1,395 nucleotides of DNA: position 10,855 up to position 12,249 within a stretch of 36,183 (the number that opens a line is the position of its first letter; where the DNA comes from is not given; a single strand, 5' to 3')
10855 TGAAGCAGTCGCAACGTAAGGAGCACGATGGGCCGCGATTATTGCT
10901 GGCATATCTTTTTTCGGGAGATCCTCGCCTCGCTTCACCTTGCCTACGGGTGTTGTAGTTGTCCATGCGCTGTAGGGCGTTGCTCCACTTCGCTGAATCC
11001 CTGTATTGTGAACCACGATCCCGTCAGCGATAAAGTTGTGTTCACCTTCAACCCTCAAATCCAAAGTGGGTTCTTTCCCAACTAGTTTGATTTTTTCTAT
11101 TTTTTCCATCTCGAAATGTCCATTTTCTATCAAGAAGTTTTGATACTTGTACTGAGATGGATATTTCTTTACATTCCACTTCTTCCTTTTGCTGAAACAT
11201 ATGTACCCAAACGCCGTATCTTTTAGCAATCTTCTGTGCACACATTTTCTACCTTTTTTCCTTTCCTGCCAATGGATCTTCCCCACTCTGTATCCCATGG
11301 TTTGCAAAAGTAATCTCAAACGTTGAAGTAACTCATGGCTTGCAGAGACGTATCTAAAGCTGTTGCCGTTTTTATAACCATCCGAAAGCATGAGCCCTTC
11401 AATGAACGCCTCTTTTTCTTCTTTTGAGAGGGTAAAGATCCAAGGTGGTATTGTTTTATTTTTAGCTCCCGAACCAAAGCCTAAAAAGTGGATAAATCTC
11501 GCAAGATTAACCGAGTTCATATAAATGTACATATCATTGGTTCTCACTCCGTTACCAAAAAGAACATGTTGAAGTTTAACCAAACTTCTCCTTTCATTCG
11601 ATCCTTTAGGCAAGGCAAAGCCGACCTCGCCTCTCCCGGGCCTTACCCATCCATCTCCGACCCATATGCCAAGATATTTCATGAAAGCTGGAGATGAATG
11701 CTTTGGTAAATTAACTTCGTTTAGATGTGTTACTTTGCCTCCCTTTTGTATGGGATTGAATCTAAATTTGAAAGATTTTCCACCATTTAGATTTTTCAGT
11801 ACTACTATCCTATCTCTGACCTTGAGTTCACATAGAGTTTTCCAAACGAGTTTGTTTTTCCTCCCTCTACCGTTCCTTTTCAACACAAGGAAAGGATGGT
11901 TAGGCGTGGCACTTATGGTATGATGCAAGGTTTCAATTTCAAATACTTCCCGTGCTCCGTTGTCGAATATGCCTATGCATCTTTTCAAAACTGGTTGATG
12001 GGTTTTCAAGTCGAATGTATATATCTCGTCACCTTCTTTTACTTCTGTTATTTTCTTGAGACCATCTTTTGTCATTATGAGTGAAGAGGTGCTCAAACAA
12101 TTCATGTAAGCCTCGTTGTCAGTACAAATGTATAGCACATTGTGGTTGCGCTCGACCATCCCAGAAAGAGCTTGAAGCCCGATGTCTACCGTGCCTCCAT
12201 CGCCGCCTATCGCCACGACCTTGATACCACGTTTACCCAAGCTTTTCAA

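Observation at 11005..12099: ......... intein splitting the TPP/Mg-binding motif of the pyruvate-type ferredoxin oxidoreductase beta subunit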

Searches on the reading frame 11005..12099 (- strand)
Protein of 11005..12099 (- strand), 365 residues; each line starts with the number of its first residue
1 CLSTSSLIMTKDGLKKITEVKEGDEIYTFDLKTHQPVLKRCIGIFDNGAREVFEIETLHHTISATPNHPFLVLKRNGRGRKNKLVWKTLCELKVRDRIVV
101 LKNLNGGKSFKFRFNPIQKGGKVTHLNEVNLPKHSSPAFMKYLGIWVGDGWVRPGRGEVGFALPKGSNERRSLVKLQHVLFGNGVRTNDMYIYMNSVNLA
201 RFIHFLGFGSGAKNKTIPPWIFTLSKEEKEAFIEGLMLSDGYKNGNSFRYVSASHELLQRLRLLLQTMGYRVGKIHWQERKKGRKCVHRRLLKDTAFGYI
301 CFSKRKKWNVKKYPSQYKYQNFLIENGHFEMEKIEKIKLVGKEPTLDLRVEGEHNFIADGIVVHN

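Call 3: search_protein_families(library=pfam, proteins=[window:11005-12099:-], max_evalue=0.1)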
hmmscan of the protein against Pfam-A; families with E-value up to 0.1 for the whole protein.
window:11005-12099:- (365 aa): 4 families
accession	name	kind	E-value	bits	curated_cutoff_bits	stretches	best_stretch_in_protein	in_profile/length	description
PF14890.11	Intein_splicing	-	1.1e-16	61.5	35.8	1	8-365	2-155/155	Intein splicing domain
PF14528.11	LAGLIDADG_3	-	5.8e-08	33.3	22.5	1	228-289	2-65/82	LAGLIDADG-like domain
PF07591.16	PT-HINT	-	0.0041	17.8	27.7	1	7-72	1-71/137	Pretoxin HINT domain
PF13403.11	Hint_2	-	0.04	14.7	28.4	0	1-38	2-38/147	Hint domain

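Call 4: search_protein_families(library=ncbifam, proteins=[window:11005-12099:-], max_evalue=0.1)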
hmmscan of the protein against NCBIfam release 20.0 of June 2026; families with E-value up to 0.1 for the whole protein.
window:11005-12099:- (365 aa): 10 families
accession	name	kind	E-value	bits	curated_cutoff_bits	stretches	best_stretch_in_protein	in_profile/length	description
NF011418.0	PRK14845.1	equivalog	9.1e-14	50.2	756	2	59-307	101-304/1049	translation initiation factor IF-2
NF005852.0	PRK07773.1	equivalog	1.3e-13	50.2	780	2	1-105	398-497/886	replicative DNA helicase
NF038162.1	RtcB_rel_intein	exception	1.7e-09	36.3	1150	2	281-365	494-578/961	intein-containing RtcB family protein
NF006207.0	PRK08332.1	equivalog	1.4e-08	32.5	2400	1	143-365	1009-1241/1684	vitamin B12-dependent ribonucleotide reductase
NF038098.1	GyrA_w_intein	exception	5.4e-08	31.2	1850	1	43-103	165-224/1232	intein-containing DNA gyrase subunit A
TIGR01445.1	intein_Nterm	domain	2.3e-07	31.7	24.5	1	1-72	1-83/83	intein N-terminal splicing region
NF011287.0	PRK14698.1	equivalog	3.3e-07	28.7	1238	1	12-269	274-528/1017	V-type ATP synthase subunit A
NF045703.1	rSAM_Tes_intein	exception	3.5e-06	25.1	1700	1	184-363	419-608/1040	tetraether lipid synthase Tes, intein-containing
TIGR01443.1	intein_Cterm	domain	1.3e-05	25.2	15.6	1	347-365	4-23/24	intein C-terminal splicing region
NF011303.0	PRK14715.1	equivalog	0.0069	13.4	1585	1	139-279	1120-1267/1627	DNA-directed DNA polymerase II large subunit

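Call 31: search_solved_structures(query=window:11005-12099:-, max_evalue=0.01, show_alignments=2)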
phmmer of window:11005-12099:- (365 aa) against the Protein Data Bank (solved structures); distinct sequences matched with E-value up to 0.01: 7.
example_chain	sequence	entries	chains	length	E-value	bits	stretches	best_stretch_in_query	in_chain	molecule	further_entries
2cw7_A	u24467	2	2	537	8.3e-06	28.5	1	137-275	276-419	Endonuclease PI-PkoII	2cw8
7cfv_A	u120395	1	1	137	2.9e-05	26.7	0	331-365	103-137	Spl DnaX mini-intein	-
4o1r_A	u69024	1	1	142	9.7e-05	25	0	332-365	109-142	Replicative DNA helicase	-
1mi8_A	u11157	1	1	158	0.00016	24.2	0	331-364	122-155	DnaB intein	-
7qsu_A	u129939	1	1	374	0.00019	24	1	51-270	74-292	V-ATPase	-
6frh_A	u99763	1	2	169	0.0076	18.7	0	25-99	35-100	Replicative DNA helicase,Replicative DNA helicase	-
6frg_A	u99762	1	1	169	0.0076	18.7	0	25-99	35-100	Replicative DNA helicase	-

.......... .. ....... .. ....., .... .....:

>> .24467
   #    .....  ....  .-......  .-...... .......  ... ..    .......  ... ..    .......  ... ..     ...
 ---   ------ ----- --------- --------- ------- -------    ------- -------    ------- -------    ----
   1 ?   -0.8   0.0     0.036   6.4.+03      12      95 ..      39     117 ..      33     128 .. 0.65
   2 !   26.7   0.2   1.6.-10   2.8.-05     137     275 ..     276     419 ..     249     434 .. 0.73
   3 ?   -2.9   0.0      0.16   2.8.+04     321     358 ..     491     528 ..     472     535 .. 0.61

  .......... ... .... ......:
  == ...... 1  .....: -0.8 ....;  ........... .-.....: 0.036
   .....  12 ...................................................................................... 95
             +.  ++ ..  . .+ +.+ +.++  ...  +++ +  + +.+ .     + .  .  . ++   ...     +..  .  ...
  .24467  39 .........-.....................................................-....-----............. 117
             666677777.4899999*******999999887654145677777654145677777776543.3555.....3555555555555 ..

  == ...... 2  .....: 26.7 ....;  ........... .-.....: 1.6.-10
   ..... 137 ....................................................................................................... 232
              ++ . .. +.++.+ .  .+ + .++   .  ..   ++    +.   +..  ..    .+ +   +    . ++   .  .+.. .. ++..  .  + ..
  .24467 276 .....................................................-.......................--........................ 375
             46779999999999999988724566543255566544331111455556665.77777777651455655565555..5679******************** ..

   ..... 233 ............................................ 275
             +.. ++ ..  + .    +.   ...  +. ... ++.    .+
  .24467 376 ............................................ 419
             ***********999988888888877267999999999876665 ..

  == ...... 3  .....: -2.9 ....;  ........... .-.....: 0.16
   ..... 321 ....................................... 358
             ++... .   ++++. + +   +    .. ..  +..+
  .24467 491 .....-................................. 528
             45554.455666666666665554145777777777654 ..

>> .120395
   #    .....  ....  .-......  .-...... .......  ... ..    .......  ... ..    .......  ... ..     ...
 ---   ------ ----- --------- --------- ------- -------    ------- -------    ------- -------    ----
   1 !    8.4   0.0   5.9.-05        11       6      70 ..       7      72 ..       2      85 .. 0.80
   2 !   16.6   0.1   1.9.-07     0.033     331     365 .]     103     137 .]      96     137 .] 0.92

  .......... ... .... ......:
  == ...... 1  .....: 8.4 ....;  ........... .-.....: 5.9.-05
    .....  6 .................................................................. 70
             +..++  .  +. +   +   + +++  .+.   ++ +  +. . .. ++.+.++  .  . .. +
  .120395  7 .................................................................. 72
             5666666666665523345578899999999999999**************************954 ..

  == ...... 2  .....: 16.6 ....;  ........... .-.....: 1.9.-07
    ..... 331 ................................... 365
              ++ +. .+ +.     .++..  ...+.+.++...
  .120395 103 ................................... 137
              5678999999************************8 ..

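Call 46: search_protein_representatives(protein=window:11005-12099:-)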
Query: 365 residues. Proteins with E-value up to 0.001 (for the whole library): 5350; up to 1e-10: 1109; up to 1e-30: 67. The best 150 are listed.
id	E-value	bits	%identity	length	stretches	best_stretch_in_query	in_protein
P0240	1.4e-134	465.4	59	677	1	1-365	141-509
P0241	7.4e-133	459.8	59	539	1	1-365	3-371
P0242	1.3e-73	264.8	51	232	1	1-229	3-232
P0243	7.8e-70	252.4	31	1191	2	1-365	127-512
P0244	1.6e-66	241.5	44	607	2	1-299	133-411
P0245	4.5e-59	217.0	32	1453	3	1-365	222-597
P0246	8.7e-59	216.0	31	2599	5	1-365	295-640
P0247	1.3e-56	208.8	56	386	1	1-186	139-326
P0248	1.4e-56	208.8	67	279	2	1-120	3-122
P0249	1.5e-55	205.3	30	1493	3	4-365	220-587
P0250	2.1e-52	195.0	71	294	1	237-365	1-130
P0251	9.2e-52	192.9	52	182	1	1-174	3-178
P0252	2.8e-51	191.3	35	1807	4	129-365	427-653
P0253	1.3e-47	179.3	34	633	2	1-152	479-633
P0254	2.1e-47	178.6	31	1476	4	128-365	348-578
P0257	4.1e-44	167.8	34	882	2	1-365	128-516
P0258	2.9e-43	165.0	33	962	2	1-365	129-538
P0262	1.4e-41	159.4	31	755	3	1-365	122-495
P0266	1.0e-39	153.3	35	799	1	1-365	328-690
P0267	1.4e-39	152.8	36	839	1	5-365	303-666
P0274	2.5e-37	145.4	34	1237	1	1-365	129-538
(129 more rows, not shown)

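Call 50: search_protein_families(library=pfam, proteins=[P0243, P0244, P0257, P0258, P0262, P0274, P0266, P0267, P0245], max_evalue=0.00001)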
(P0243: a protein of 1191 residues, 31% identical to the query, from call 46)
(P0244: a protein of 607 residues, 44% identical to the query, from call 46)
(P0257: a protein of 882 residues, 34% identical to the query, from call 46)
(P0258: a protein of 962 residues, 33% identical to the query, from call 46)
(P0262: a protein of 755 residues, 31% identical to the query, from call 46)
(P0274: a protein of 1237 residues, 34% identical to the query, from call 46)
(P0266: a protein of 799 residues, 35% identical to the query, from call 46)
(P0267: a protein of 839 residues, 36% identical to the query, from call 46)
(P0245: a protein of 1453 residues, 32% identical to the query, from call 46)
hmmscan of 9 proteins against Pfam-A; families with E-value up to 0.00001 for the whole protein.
P0243 (1191 aa): 7 families
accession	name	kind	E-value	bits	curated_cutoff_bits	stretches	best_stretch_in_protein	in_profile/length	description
PF01458.23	SUFBD_core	-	7.9e-75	251.7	27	2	1016-1162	86-232/232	SUF system FeS cluster assembly, SufBD core domain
PF14890.11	Intein_splicing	-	2.5e-36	125.3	35.8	2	694-1018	8-155/155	Intein splicing domain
PF14528.11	LAGLIDADG_3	-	1.5e-24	86.5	22.5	2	359-413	1-55/82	LAGLIDADG-like domain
PF05204.19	Hom_end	-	7.9e-11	42.5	21.1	1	363-433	16-84/110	Homing endonuclease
PF01079.26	Hint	-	1.1e-08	35.4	29.7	0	680-778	12-116/213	Hint module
PF19295.5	SufBD_N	-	1.8e-08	34.7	23.5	1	503-587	87-171/172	SufBD protein N-terminal region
PF07591.16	PT-HINT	-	1.5e-06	29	27.7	0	133-198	1-71/137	Pretoxin HINT domain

P0244 (607 aa): 2 families
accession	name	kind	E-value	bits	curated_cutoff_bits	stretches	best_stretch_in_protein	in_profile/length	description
PF14890.11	Intein_splicing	-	2.4e-18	66.9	35.8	1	139-445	1-155/155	Intein splicing domain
PF02775.26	TPP_enzyme_C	-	4.2e-16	59.5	21.9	1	56-134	18-89/151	Thiamine pyrophosphate enzyme, C-terminal TPP binding domain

P0257 (882 aa): 4 families
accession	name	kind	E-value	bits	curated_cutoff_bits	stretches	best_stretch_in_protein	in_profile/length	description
PF14528.11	LAGLIDADG_3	-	5.5e-18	65.4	22.5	1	363-430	1-68/82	LAGLIDADG-like domain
PF14890.11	Intein_splicing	-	1.5e-17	64.2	35.8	1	144-516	12-155/155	Intein splicing domain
PF19295.5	SufBD_N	-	6.4e-09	36.1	23.5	1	510-591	90-171/172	SufBD protein N-terminal region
PF13403.11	Hint_2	-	2.8e-08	34.7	28.4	0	128-188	2-65/147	Hint domain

P0258 (962 aa): 6 families
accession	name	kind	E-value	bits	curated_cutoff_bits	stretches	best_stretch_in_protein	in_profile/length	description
PF01458.23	SUFBD_core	-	4.7e-24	85.6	27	1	616-706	1-88/232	SUF system FeS cluster assembly, SufBD core domain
PF14890.11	Intein_splicing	-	7.4e-24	84.7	35.8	1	143-538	10-155/155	Intein splicing domain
PF19295.5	SufBD_N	-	1.5e-11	44.7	23.5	1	526-613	84-171/172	SufBD protein N-terminal region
PF14528.11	LAGLIDADG_3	-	8.8e-11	42.4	22.5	1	385-438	2-55/82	LAGLIDADG-like domain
PF01079.26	Hint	-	1.4e-07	31.7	29.7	0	706-811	12-116/213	Hint module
PF13403.11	Hint_2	-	5.9e-06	27.2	28.4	0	707-743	2-40/147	Hint domain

P0262 (755 aa): 3 families
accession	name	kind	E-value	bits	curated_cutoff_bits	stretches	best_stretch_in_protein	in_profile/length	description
PF14890.11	Intein_splicing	-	1.1e-22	81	35.8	1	134-495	7-155/155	Intein splicing domain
PF14528.11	LAGLIDADG_3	-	4.2e-06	27.4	22.5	0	360-413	3-55/82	LAGLIDADG-like domain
PF01079.26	Hint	-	9e-06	25.9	29.7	0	119-221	10-120/213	Hint module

P0274 (1237 aa): 5 families
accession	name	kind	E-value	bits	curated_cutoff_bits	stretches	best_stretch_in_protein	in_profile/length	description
PF01458.23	SUFBD_core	-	6.9e-78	261.7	27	1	1002-1208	29-232/232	SUF system FeS cluster assembly, SufBD core domain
PF14890.11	Intein_splicing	-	3.3e-26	92.4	35.8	1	136-538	2-155/155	Intein splicing domain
PF14528.11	LAGLIDADG_3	-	8.2e-19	68.1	22.5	1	385-428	2-45/82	LAGLIDADG-like domain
PF19295.5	SufBD_N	-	8.4e-11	42.3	23.5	1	526-613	84-171/172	SufBD protein N-terminal region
PF05204.19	Hom_end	-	2.4e-06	28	21.1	1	388-434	16-61/110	Homing endonuclease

P0266 (799 aa): 3 families
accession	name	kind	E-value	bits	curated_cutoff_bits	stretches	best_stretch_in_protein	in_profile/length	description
PF00082.27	Peptidase_S8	-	3.2e-34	119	21.8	2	151-333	1-197/288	Subtilase family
PF14890.11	Intein_splicing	-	1.6e-20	74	35.8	1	338-690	5-155/155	Intein splicing domain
PF14528.11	LAGLIDADG_3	-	2.4e-06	28.2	22.5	0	560-600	2-47/82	LAGLIDADG-like domain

P0267 (839 aa): 4 families
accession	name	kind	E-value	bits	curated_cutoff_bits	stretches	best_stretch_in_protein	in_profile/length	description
PF01458.23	SUFBD_core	-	2e-80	270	27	2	664-810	86-232/232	SUF system FeS cluster assembly, SufBD core domain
PF14890.11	Intein_splicing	-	5.1e-18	65.8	35.8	1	314-666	11-155/155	Intein splicing domain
PF19295.5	SufBD_N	-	8.2e-10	39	23.5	1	139-204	105-171/172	SufBD protein N-terminal region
PF14528.11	LAGLIDADG_3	-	2e-09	38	22.5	1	531-584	2-50/82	LAGLIDADG-like domain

P0245 (1453 aa): 6 families
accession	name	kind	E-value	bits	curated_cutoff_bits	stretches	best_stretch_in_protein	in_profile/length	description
PF07230.16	Portal_T4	-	1.4e-58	199.2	22.9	1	1054-1273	200-430/433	Bacteriophage T4-like portal protein (Gp20)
PF14890.11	Intein_splicing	-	2.4e-25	89.6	35.8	2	236-597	9-155/155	Intein splicing domain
PF14528.11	LAGLIDADG_3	-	4.1e-18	65.9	22.5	1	463-533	4-73/82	LAGLIDADG-like domain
PF05204.19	Hom_end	-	1.4e-14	54.5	21.1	1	923-1013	2-85/110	Homing endonuclease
PF07591.16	PT-HINT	-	4.8e-09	37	27.7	0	229-319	2-91/137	Pretoxin HINT domain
PF01079.26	Hint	-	6.4e-08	32.9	29.7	0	624-709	12-106/213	Hint module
